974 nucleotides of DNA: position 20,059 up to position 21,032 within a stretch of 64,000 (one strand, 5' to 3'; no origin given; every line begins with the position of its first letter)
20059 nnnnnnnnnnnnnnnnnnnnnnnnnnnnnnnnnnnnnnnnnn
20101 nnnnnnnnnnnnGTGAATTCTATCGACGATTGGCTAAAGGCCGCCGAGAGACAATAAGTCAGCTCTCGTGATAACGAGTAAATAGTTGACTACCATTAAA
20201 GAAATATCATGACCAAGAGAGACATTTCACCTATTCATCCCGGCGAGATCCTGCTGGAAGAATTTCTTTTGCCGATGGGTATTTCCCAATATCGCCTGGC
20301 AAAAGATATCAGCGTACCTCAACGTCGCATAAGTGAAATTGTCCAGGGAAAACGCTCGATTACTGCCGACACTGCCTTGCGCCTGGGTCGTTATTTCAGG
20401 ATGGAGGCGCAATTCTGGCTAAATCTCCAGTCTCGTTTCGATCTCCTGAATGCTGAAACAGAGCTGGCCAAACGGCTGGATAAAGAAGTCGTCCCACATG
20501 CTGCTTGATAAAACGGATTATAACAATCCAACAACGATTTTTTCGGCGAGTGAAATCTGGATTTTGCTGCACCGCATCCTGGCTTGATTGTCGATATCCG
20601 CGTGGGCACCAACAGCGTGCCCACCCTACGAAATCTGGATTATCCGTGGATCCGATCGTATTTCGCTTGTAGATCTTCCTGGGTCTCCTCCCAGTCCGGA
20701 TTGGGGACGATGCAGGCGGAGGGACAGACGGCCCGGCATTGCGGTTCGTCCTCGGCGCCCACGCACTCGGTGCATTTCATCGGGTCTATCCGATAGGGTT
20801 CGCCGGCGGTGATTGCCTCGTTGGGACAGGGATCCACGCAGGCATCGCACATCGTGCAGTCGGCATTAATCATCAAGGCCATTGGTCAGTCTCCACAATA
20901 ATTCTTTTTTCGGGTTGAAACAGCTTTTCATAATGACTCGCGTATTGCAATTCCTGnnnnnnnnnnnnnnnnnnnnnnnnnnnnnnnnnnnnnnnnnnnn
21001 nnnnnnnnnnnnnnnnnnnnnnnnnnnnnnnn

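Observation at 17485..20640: AT-richer islet of unknown genes with an orphan HigA, punctuated by REP-like palindromes: candidate defence/toxin locus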

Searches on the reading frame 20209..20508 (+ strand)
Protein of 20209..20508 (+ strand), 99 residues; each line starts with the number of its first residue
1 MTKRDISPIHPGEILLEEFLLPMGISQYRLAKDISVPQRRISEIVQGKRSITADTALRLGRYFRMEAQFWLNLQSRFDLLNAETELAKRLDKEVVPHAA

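Call 5: search_protein_families(library=pfam, proteins=[window:20209-20508:+], max_evalue=0.1)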
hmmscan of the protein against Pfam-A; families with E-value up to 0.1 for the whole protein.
window:20209-20508:+ (99 aa): 4 families
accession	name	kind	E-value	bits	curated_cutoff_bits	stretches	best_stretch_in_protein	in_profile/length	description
PF01381.28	HTH_3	-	2.1e-08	34.5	23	1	16-66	1-51/55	Helix-turn-helix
PF13443.12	HTH_26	-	0.0065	17.1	22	1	16-64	2-51/63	Cro/C1-type HTH DNA-binding domain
PF13560.12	HTH_31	-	0.018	15.8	27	1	24-65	14-56/64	Helix-turn-helix domain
PF15943.11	YdaS_toxin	-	0.036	14.3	30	1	26-58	10-42/65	Bacterial toxin YdaS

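Call 6: search_protein_families(library=padloc, proteins=[window:20209-20508:+], max_evalue=1)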
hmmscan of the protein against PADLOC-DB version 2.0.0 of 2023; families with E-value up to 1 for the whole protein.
window:20209-20508:+ (99 aa): 4 families
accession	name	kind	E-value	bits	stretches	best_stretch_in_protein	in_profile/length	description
PDLC02926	HTH_VI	-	0.00057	18.1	1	24-77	14-67/92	-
PDLC04775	PDC-M69A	-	0.00078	17.9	1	18-60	14-56/113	-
PDLC03954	RmrA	-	0.034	11.1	1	25-76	24-75/380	-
PDLC01308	Csx16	-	0.036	12.4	1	41-65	12-36/69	"CAS-I,CAS-III; associated"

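Call 7: search_protein_families(library=ncbifam, proteins=[window:20209-20508:+], max_evalue=0.1)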
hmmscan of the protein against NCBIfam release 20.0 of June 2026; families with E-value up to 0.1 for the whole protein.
window:20209-20508:+ (99 aa): 2 families
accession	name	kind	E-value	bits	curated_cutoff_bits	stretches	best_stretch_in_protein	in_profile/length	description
TIGR02607.1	antidote_HigA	equivalog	8.3e-32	108.9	47.7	1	7-84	3-80/81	HigA family addiction module antitoxin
TIGR03070.1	couple_hipB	subfamily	0.00022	21.1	71.65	1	23-59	14-50/58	type II toxin-antitoxin system Y4mF family antitoxin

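Call 56: search_dna_similar(query=window:20209-20508:+, collection=plasmids, mode=protein, max_rows=12)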
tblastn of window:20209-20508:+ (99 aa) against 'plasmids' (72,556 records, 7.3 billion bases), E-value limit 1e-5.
Records with a match: 915; places in all: 951; records where one place covers at least 80% of the query: 495.
Best place of each record, by identity: 60-80% 15; <60% 900.
By first word of the organism name: Escherichia 199; Klebsiella 114; Pseudomonas 82; Enterobacter 53; Salmonella 41; Rhizobium 32; Citrobacter 31; Pantoea 25; Aeromonas 22; Vibrio 16; and 113 more.
By predicted mobility (MOB-suite, as given by PLSDB): non-mobilizable 484; conjugative 257; mobilizable 174.
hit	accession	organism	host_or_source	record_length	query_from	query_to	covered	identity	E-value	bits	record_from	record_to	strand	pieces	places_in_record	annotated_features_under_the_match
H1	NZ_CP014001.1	Picosynechococcus sp. PCC 73109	cell culture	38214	1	96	97%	63.5%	3e-32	124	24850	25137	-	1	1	HigA family addiction module antitoxin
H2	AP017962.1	[Synechococcus] sp. NIES-970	-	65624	1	95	96%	62.1%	9e-30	117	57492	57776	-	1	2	hypothetical protein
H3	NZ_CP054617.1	Azospirillum oryzae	cell culture,soil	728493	7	94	89%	64.8%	1e-30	119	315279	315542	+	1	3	HigA family addiction module antitoxin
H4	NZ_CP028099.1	Synechocystis sp. IPPAS B-1465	axenic culture,Synechocystis sp. GT-L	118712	1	95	96%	60.0%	8e-29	114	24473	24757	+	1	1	HigA family addiction module antitoxin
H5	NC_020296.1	Synechocystis sp. PCC 6803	-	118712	1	95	96%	60.0%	8e-29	114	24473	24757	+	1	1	HigA family addiction module antitoxin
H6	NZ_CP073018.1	Synechocystis sp. PCC 6803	cell culture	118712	1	95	96%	60.0%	8e-29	114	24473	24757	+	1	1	HigA family addiction module antitoxin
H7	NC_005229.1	Synechocystis sp. PCC 6803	-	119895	1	95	96%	60.0%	8e-29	114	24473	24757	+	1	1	HigA family addiction module antitoxin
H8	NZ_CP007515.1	Rubrobacter radiotolerans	-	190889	6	99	95%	60.6%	6e-28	112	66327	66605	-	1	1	HigA family addiction module antitoxin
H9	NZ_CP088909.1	Rhodococcus qingshengii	cell culture,forest soil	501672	5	92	89%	63.6%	1e-27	111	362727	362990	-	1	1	HigA family addiction module antitoxin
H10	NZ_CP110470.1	Rhodococcus opacus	cell culture,Soil contaminated by oil ...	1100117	1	90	91%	61.1%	4e-26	107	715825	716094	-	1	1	record has no annotation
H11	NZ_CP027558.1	Rhodococcus rhodochrous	mixed culture,sewage tank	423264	5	90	87%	64.0%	4e-28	112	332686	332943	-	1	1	HigA family addiction module antitoxin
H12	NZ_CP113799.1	Rhodococcus pyridinivorans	sediment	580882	5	90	87%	64.0%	5e-28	112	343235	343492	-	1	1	HigA family addiction module antitoxin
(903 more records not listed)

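Call 57: get_annotated_region(hit=H1, flank=1500)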
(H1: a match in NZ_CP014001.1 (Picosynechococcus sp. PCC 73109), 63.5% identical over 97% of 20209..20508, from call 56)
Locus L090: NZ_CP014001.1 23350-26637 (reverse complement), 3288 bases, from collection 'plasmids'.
description: Picosynechococcus sp. PCC 73109 plasmid unnamed3, complete sequence
organism: Picosynechococcus sp. PCC 73109 (NCBI taxid 374982)
taxonomy: Bacteria; Cyanobacteriota; Cyanophyceae; Chroococcales; Geminocystaceae; Picosynechococcus; Picosynechococcus sp. PCC 73109
host: -; source: cell culture; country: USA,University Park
typing (MOB-suite, as given by PLSDB): non-mobilizable
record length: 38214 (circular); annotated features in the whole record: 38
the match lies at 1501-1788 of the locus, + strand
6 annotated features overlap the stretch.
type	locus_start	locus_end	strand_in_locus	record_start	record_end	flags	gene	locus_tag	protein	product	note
CDS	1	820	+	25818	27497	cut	-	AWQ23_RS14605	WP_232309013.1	AAA domain-containing protein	-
CDS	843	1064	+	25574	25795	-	-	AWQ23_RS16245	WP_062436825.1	hypothetical protein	-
CDS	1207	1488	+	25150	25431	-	-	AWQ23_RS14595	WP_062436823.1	type II toxin-antitoxin system RelE/ParE family toxin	-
CDS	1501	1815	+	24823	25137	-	-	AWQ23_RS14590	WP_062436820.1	HigA family addiction module antitoxin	-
CDS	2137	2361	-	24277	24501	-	-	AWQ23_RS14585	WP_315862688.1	MazG nucleotide pyrophosphohydrolase domain-containing protein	-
CDS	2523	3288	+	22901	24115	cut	-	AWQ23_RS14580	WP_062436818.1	DNA double-strand break repair nuclease NurA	-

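Call 58: get_annotated_region(hit=H3, flank=1500)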
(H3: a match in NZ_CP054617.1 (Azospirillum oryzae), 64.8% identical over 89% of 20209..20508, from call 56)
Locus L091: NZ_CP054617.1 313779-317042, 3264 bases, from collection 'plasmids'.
description: Azospirillum oryzae strain KACC 14407 plasmid unnamed3, complete sequence
organism: Azospirillum oryzae (NCBI taxid 286727)
taxonomy: Bacteria; Pseudomonadota; Alphaproteobacteria; Rhodospirillales; Azospirillaceae; Azospirillum; Azospirillum oryzae
host: -; source: cell culture,soil; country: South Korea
typing (MOB-suite, as given by PLSDB): non-mobilizable
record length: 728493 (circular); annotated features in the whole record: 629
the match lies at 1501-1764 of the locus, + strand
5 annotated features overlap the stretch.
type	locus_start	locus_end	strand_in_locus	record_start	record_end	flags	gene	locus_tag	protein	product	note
CDS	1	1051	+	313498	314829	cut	-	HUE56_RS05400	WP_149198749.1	GH1 family beta-glucosidase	GO:0030245 - cellulose catabolic process [Evidence IEA]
CDS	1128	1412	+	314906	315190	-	-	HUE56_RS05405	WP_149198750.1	type II toxin-antitoxin system RelE/ParE family toxin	-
CDS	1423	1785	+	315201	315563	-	-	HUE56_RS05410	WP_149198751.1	HigA family addiction module antitoxin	-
CDS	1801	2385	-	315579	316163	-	-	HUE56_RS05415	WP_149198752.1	HutD family protein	-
CDS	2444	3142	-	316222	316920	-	-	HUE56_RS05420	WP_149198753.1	hypothetical protein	-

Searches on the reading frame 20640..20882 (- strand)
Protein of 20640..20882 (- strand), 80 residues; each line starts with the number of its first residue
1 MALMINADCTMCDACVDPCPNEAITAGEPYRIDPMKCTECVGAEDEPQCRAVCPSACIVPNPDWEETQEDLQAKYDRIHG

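Call 5: search_protein_families(library=pfam, proteins=[window:20640-20882:-], max_evalue=0.1)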
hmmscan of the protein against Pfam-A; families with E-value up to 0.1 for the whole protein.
window:20640-20882:- (80 aa): 9 families
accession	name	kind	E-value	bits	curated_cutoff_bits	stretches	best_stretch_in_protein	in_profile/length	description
PF12838.12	Fer4_7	-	5.9e-05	23.9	27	1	9-56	2-51/52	4Fe-4S dicluster domain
PF13484.11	Fer4_16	-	9e-05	23.6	30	1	9-40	2-32/66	4Fe-4S double cluster binding domain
PF00037.32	Fer4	-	0.00015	21.8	21.1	1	8-25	7-24/24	4Fe-4S binding domain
PF13237.11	Fer4_10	-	0.00017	21.9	25.5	1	7-54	7-53/53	4Fe-4S dicluster domain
PF13187.11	Fer4_9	-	0.00091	19.7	27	2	7-24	35-52/52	4Fe-4S dicluster domain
PF12798.12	Fer4_3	-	0.0029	18.7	27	1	9-23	1-15/15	4Fe-4S binding domain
PF14697.11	Fer4_21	-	0.0056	17.2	35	1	4-25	36-58/59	4Fe-4S dicluster domain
PF12797.12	Fer4_2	-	0.011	16.1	24.5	0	4-20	4-21/22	4Fe-4S binding domain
PF13746.11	Fer4_18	-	0.072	13.7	27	0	6-45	58-96/114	4Fe-4S dicluster domain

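Call 94: find_encoding_contigs(protein=window:20640-20882:-, flank=6000, max_places=10)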
Protein window:20640-20882:- (80 aa): 19 contigs read that carry it; 10 places shown.
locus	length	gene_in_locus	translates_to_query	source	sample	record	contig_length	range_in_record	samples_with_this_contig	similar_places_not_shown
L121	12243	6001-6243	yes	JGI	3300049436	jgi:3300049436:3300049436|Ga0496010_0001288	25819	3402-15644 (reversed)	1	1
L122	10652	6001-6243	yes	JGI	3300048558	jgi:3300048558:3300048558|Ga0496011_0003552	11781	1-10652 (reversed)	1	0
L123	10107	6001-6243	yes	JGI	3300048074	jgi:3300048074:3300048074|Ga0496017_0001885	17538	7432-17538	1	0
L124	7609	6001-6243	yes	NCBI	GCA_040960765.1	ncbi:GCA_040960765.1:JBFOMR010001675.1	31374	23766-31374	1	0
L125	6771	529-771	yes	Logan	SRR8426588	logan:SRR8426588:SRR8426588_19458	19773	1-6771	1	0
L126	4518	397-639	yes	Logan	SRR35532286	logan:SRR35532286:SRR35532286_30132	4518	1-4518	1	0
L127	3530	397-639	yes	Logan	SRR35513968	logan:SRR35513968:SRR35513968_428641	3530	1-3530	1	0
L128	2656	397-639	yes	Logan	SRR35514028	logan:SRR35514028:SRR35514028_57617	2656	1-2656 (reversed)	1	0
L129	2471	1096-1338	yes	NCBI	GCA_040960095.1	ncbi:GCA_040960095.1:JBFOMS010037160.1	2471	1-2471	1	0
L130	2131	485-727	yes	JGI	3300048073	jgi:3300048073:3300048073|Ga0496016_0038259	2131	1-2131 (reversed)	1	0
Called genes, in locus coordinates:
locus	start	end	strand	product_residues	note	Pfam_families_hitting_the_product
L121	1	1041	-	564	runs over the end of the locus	PF01558:POR, PF01855:POR_N, PF17147:PFOR_II (weak)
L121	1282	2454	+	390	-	PF06050:HGD-D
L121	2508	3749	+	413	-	PF06050:HGD-D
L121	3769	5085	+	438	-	PF01869:BcrAD_BadFG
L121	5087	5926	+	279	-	PF01869:BcrAD_BadFG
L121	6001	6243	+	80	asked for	-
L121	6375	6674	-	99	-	PF01381:HTH_3 (weak)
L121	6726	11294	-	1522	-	PF00004:AAA (weak), PF05729:NACHT (weak)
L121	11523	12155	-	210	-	PF10544:T5orf172, PF13455:MUG113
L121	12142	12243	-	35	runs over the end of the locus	-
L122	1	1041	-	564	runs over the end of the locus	PF01558:POR, PF01855:POR_N, PF17147:PFOR_II (weak)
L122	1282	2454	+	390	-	PF06050:HGD-D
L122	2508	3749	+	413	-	PF06050:HGD-D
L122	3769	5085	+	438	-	PF01869:BcrAD_BadFG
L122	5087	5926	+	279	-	PF01869:BcrAD_BadFG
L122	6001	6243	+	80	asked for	-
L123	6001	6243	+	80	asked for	-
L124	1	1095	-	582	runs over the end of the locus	PF01558:POR, PF01855:POR_N, PF17147:PFOR_II (faint)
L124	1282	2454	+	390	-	PF06050:HGD-D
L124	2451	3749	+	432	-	PF06050:HGD-D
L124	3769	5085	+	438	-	PF01869:BcrAD_BadFG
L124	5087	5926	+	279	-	PF01869:BcrAD_BadFG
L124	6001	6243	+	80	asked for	-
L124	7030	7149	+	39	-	-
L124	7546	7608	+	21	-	?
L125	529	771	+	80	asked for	-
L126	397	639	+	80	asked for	-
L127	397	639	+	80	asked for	-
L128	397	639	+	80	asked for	-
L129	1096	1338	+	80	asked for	-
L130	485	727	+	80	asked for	-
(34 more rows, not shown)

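Call 100: search_protein_families(library=padloc, proteins=[L121:6726-11294:-, L121:11523-12155:-, L124:6684-6965:-], max_evalue=0.01)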
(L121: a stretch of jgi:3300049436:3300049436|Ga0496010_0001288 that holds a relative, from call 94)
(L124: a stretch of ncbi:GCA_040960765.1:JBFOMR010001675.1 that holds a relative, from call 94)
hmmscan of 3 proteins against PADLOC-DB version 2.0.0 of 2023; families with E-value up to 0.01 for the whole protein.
L121:6726-11294:- (1522 aa): 3 families
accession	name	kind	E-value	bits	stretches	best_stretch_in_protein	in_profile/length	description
PDLC03848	LmuA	-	5.8e-05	21.6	1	10-196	14-203/373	-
PDLC00268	PtuA1|PtuA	-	0.0011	16.5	1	272-311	19-58/411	AAA ATPase domain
PDLC01515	Csx3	-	0.0046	14.6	0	277-308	5-36/183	"CAS-I,CAS-III; associated"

L121:11523-12155:- (210 aa): 5 families
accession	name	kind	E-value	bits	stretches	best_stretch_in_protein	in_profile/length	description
PDLC05041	PDC-S57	-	1.5e-21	74.9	1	126-189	17-80/212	-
PDLC05043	PDC-S57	-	2.9e-09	34.8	1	126-189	16-79/221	-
PDLC05042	PDC-S57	-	8.5e-09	33.4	1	123-199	17-96/245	-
PDLC03976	PD-Lambda-1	-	8.5e-07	26.2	1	125-201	369-448/491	-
PDLC03977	PD-Lambda-1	-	3.1e-06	24.3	1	124-189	367-436/496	-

L124:6684-6965:- (93 aa): 0 families

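Call 101: search_protein_families(library=pfam, proteins=[L121:6726-11294:-, L121:11523-12155:-, L124:6684-6965:-], max_evalue=0.01)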
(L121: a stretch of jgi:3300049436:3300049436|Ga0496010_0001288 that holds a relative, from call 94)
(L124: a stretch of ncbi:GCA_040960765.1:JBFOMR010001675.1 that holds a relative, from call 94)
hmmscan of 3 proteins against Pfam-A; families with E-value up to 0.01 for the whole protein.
L121:6726-11294:- (1522 aa): 7 families
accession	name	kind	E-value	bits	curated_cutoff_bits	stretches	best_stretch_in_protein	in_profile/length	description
PF05729.18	NACHT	-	1.3e-06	28.8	26.7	1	279-394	1-128/167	NACHT domain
PF00004.35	AAA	-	1.8e-06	28.8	21.2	1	281-399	1-113/131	ATPase family associated with various cellular activities (AAA)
PF13191.12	AAA_16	-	2.8e-05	25.1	32.6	1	269-368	11-149/167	AAA ATPase domain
PF13604.12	AAA_30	-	0.0003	21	27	1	269-373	9-110/191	AAA domain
PF13401.12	AAA_22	-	0.00046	20.9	27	1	276-374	3-103/130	AAA domain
PF24883.2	NPHP3_N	-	0.00054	20.6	24.8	0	276-308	20-52/164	Nephrocystin 3, N-terminal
PF13238.12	AAA_18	-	0.0051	17.7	29.4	0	281-360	1-80/128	AAA domain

L121:11523-12155:- (210 aa): 2 families
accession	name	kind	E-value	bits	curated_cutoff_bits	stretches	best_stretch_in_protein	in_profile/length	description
PF13455.12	MUG113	-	1.7e-16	61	22.3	1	129-189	1-60/73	Meiotically up-regulated gene 113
PF10544.15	T5orf172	-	2.1e-13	51.1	20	1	111-189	1-87/101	T5orf172 domain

L124:6684-6965:- (93 aa): 1 family
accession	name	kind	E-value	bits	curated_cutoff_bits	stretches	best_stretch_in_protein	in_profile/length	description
PF05015.19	HigB-like_toxin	-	3.7e-19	69.4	27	1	4-93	2-91/91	RelE-like toxin of type II toxin-antitoxin system HigB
